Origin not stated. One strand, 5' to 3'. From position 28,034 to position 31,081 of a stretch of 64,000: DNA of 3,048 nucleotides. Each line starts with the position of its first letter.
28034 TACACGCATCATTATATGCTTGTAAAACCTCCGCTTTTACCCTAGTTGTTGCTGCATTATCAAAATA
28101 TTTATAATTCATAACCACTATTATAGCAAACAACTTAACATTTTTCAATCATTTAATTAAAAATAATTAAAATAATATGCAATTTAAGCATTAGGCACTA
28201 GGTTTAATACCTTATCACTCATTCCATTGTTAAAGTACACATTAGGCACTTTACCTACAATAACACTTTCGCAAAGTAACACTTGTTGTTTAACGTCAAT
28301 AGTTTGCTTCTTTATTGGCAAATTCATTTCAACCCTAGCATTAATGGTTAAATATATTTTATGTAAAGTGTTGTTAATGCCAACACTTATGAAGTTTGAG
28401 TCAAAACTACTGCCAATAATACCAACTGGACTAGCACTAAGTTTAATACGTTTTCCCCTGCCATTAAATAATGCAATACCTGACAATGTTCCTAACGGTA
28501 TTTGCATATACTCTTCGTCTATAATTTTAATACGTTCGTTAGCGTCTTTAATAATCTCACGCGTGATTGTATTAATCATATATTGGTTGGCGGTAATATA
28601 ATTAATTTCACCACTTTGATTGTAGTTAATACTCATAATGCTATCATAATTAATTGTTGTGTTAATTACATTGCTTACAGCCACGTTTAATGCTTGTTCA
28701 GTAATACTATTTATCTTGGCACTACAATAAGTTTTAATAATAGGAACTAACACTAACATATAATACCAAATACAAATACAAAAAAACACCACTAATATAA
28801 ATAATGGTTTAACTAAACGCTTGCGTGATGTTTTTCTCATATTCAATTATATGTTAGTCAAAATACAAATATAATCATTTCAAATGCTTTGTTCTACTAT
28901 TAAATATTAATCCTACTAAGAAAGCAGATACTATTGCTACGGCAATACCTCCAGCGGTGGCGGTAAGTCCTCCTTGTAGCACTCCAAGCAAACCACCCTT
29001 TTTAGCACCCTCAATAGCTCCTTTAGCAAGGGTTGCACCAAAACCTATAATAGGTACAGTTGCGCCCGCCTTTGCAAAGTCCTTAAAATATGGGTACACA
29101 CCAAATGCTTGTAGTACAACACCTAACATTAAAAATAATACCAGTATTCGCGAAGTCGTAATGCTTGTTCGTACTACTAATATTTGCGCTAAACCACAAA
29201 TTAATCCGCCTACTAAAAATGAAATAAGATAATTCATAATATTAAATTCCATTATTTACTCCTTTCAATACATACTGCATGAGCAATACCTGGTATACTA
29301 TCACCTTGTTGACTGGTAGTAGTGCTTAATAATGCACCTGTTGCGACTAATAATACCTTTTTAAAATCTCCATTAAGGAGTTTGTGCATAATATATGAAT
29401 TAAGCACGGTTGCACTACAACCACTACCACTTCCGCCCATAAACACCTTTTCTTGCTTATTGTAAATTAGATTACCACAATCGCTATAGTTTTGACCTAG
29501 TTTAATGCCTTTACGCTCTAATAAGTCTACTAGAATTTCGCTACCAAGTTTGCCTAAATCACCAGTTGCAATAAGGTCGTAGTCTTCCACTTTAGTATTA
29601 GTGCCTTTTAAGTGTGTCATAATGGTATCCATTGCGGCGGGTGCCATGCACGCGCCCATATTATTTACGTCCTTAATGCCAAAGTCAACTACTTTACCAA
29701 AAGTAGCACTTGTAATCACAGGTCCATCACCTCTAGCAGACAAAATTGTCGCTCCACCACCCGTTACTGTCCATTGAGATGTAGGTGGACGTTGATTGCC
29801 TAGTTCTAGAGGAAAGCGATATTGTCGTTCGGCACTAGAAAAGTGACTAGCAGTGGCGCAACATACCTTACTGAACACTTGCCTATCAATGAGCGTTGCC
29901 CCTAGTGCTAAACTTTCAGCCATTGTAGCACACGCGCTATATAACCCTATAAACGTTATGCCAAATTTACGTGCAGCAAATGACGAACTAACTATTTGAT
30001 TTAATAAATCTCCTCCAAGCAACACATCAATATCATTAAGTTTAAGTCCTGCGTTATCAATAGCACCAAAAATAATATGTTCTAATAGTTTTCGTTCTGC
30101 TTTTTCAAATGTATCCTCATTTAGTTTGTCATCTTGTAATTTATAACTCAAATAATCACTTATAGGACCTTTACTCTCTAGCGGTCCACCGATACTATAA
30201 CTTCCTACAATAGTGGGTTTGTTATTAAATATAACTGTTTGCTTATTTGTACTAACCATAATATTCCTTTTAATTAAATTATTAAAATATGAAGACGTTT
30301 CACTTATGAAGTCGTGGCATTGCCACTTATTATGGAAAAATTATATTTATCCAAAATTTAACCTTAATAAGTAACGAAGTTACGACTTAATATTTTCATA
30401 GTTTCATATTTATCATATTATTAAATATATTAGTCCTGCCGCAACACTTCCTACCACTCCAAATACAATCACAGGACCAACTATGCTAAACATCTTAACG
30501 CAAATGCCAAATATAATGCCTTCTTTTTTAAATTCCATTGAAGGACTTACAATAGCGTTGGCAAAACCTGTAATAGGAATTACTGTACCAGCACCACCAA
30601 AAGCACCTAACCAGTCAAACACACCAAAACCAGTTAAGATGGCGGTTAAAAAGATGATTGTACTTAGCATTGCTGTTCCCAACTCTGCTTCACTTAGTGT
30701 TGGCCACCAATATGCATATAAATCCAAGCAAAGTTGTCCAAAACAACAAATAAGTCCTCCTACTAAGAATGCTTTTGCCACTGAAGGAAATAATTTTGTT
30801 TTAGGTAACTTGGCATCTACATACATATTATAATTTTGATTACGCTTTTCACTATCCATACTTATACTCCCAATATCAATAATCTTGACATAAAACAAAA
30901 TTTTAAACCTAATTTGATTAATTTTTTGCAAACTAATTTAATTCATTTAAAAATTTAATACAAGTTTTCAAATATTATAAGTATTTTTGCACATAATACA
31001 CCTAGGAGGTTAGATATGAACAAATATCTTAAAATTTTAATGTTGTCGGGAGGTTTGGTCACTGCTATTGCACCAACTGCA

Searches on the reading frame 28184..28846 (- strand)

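Call 93: search_protein_families(library=pfam, proteins=[window:28184-28846:-], max_evalue=0.001)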
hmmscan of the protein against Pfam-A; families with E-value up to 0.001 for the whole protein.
window:28184-28846:- (220 aa): 1 family
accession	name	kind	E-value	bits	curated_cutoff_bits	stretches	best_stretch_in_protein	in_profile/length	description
PF09560.15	Spore_YunB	-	1.1e-26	93.1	25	1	114-203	2-91/91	Sporulation protein YunB (Spo_YunB)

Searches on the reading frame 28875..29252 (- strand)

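Call 93: search_protein_families(library=pfam, proteins=[window:28875-29252:-], max_evalue=0.001)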
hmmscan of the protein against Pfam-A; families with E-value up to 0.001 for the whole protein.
window:28875-29252:- (125 aa): 1 family
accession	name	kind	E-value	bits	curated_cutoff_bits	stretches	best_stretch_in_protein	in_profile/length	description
PF03862.18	SpoVAC_SpoVAEB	-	4.7e-30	104.7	25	1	7-116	1-117/117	SpoVAC/SpoVAEB sporulation membrane protein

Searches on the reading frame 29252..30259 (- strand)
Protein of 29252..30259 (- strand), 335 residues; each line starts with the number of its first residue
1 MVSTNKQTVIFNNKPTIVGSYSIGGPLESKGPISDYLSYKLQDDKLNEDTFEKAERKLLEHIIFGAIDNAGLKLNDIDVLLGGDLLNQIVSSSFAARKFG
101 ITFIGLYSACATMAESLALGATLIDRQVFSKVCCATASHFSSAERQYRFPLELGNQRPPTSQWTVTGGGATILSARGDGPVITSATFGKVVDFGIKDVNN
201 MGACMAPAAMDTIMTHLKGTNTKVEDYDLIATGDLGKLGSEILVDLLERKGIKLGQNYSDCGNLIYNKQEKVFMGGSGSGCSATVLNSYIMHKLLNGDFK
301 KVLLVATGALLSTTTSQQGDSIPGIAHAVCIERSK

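Call 93: search_protein_families(library=pfam, proteins=[window:29252-30259:-], max_evalue=0.001)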
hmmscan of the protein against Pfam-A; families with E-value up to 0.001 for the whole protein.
window:29252-30259:- (335 aa): 1 family
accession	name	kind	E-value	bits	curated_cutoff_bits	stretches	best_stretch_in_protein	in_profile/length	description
PF07451.17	SpoVAD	-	3.2e-142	473.5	22.1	1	6-332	2-329/329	Stage V sporulation protein AD (SpoVAD)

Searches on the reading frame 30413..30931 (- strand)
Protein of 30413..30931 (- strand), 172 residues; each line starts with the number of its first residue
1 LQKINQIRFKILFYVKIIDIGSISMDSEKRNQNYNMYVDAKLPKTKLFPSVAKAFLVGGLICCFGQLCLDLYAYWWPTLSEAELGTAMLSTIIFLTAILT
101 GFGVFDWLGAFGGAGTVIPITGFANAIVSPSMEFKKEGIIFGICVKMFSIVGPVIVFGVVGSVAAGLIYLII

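Call 93: search_protein_families(library=pfam, proteins=[window:30413-30931:-], max_evalue=0.001)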
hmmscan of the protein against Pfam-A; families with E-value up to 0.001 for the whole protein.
window:30413-30931:- (172 aa): 1 family
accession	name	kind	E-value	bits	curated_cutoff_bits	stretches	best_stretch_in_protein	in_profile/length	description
PF03862.18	SpoVAC_SpoVAEB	-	6.4e-35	120.4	25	1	51-168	2-117/117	SpoVAC/SpoVAEB sporulation membrane protein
